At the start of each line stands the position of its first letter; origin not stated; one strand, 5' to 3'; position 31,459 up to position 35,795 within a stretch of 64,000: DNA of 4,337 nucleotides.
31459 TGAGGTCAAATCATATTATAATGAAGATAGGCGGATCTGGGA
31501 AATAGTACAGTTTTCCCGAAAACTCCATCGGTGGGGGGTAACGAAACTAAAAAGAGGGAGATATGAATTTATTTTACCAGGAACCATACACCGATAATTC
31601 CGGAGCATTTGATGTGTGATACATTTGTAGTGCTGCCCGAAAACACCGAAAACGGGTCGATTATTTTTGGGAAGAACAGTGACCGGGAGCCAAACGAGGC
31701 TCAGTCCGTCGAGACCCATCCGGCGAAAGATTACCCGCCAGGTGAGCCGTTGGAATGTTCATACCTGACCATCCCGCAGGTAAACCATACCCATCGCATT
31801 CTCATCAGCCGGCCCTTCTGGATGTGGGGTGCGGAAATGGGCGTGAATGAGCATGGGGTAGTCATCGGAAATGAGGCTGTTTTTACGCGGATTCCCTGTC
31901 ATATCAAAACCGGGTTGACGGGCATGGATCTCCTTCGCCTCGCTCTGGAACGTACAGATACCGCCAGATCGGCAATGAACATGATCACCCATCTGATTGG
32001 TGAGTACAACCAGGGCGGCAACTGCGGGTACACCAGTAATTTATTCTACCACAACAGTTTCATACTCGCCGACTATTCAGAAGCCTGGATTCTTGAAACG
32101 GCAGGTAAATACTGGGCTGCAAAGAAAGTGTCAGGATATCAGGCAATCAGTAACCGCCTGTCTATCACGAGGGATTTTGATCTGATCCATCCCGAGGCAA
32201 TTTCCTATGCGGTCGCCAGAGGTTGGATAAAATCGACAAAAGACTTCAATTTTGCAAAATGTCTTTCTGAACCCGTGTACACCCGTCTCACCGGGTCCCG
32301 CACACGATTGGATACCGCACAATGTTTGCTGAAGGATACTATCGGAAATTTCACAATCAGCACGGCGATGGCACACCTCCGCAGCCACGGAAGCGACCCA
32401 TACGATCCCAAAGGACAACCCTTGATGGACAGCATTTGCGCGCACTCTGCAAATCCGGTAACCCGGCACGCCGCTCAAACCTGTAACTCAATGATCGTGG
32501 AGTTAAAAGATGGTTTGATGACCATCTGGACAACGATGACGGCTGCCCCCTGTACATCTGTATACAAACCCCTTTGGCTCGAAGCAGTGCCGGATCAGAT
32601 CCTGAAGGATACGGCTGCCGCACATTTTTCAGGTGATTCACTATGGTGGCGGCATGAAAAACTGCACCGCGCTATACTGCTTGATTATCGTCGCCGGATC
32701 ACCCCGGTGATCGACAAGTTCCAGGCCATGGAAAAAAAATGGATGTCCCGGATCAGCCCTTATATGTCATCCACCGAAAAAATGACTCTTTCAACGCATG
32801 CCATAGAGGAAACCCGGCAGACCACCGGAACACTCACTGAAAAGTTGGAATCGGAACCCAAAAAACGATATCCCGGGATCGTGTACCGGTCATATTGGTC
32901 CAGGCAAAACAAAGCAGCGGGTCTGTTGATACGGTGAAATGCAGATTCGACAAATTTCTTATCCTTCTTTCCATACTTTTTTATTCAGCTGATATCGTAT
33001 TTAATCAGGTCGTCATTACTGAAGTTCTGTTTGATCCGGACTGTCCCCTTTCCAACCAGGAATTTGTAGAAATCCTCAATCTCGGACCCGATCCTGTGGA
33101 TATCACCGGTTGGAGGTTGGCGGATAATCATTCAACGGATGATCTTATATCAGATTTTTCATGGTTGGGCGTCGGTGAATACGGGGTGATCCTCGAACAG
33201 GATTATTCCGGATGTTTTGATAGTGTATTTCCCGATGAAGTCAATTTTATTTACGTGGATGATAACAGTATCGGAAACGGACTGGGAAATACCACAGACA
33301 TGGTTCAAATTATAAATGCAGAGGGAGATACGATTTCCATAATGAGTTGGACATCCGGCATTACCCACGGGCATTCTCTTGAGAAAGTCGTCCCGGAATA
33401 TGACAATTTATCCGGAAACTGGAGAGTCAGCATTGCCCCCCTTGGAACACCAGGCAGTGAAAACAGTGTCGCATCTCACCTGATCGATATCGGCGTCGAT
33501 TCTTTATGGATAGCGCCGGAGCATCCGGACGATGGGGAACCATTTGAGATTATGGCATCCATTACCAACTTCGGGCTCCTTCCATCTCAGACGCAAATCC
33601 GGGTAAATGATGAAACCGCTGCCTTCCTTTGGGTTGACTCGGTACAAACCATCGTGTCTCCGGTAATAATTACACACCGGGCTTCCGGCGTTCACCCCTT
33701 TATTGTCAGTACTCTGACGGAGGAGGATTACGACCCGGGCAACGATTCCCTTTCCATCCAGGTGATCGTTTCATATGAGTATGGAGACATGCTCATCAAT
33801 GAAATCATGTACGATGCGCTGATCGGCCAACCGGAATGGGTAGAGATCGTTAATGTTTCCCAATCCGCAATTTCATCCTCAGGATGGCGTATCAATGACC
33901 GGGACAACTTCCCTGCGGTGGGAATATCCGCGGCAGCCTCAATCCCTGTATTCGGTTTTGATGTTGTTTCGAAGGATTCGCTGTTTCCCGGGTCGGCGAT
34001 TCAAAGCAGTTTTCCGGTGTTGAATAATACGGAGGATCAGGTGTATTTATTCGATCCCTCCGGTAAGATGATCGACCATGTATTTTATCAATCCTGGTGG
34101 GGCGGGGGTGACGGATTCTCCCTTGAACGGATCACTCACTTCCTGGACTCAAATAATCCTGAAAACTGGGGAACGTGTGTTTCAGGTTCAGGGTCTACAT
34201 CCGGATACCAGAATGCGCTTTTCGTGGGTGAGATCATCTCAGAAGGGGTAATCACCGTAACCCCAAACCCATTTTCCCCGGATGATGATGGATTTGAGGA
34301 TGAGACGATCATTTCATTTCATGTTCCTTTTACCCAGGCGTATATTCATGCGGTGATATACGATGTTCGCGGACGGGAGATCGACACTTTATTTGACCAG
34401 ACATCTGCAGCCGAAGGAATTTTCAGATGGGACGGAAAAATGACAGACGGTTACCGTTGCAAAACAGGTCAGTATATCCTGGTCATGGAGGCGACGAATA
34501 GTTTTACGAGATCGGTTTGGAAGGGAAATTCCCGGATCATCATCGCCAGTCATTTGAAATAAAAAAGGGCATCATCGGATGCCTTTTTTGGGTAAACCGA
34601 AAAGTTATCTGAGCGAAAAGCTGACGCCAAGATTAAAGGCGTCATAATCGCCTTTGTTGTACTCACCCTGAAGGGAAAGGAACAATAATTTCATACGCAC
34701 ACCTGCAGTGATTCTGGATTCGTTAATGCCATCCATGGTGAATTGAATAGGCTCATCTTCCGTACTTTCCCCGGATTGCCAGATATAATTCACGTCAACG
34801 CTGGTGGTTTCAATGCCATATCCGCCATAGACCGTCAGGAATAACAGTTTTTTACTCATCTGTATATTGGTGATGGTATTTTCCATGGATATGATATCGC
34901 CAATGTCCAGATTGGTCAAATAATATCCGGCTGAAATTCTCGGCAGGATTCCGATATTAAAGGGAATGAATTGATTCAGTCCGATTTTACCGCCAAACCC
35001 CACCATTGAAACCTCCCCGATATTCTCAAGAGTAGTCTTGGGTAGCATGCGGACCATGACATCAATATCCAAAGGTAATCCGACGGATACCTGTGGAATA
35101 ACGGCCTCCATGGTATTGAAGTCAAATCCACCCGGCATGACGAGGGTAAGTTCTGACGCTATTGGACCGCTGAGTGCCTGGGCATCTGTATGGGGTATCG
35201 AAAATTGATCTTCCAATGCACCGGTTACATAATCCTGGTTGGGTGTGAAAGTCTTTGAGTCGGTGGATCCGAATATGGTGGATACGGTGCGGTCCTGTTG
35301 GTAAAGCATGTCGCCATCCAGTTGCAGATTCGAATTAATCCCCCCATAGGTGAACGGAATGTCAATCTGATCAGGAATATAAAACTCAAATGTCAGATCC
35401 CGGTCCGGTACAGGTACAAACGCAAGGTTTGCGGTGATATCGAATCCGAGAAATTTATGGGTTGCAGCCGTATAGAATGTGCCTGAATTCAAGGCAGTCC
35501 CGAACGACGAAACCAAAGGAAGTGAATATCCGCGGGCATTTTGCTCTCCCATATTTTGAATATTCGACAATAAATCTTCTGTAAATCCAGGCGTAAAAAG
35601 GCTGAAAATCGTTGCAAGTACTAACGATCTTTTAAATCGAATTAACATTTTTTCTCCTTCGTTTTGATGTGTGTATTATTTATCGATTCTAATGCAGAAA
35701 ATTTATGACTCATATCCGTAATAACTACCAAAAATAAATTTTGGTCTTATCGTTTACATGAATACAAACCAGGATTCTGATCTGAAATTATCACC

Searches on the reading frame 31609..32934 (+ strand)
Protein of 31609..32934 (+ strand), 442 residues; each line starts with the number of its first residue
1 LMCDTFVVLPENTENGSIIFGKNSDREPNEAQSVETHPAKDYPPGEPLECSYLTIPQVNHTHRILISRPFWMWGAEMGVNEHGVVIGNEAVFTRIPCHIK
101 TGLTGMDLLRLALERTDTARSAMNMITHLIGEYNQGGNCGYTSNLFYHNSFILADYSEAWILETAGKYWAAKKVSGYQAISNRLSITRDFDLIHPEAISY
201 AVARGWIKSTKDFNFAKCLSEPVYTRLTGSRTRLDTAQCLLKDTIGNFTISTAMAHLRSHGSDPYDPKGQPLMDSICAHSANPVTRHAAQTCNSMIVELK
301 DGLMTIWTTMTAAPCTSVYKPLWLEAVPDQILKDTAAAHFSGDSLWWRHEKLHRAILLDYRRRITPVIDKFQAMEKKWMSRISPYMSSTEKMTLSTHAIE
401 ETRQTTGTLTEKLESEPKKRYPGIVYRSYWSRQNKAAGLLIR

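Call 46: search_protein_families(library=pfam, proteins=[window:31609-32934:+], max_evalue=0.001)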
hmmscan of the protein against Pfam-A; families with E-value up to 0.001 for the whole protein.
window:31609-32934:+ (442 aa): 2 families
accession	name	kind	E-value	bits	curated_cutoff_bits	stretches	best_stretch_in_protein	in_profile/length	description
PF03577.20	Peptidase_C69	-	1.2e-10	41.4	23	1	24-196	40-199/402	Peptidase family C69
PF03417.21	AAT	-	0.00058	20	23.2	0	13-128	3-96/225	Acyl-coenzyme A:6-aminopenicillanic acid acyl-transferase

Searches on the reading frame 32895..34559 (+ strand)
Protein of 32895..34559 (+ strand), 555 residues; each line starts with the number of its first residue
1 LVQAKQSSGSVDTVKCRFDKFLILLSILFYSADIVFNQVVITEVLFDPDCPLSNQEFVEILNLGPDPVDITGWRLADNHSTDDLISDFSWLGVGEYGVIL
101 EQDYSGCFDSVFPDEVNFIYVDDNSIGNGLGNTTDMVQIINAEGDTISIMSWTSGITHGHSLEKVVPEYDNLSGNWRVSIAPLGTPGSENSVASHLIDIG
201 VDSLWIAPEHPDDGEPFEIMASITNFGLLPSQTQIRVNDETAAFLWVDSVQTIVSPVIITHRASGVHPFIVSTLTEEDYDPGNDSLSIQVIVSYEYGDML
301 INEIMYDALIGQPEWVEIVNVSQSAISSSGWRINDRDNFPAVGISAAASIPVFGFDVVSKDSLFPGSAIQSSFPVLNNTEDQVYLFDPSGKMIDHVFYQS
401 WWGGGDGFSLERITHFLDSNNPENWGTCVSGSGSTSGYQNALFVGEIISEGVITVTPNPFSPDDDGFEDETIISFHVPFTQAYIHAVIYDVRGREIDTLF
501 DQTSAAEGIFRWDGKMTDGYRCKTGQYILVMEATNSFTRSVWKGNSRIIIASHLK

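Call 46: search_protein_families(library=pfam, proteins=[window:32895-34559:+], max_evalue=0.001)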
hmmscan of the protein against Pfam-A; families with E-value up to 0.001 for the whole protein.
window:32895-34559:+ (555 aa): 2 families
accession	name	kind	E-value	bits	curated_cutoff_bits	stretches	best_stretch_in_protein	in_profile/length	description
PF00932.25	LTD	-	7.7e-25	87.8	34.3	2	295-398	4-107/109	Lamin Tail Domain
PF13860.13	FlgD_ig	-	1.7e-05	25.1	27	1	486-535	27-77/79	FlgD Ig-like domain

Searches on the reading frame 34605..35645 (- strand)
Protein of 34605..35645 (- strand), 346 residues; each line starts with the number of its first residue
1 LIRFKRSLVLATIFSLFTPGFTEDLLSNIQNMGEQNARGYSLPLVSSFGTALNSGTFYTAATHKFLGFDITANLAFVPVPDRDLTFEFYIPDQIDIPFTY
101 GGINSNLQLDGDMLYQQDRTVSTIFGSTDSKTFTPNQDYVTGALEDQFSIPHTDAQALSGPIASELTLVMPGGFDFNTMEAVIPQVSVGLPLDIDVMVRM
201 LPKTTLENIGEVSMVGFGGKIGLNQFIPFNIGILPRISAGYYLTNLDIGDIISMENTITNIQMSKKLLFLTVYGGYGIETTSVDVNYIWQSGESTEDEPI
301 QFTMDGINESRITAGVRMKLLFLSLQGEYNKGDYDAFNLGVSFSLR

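Call 46: search_protein_families(library=pfam, proteins=[window:34605-35645:-], max_evalue=0.001)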
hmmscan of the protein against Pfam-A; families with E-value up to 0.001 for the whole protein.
window:34605-35645:- (346 aa): 1 family
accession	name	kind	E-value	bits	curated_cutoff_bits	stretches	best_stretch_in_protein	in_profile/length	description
PF20230.4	DUF6588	-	6.5e-47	160.6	27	1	22-344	25-318/319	Family of unknown function (DUF6588)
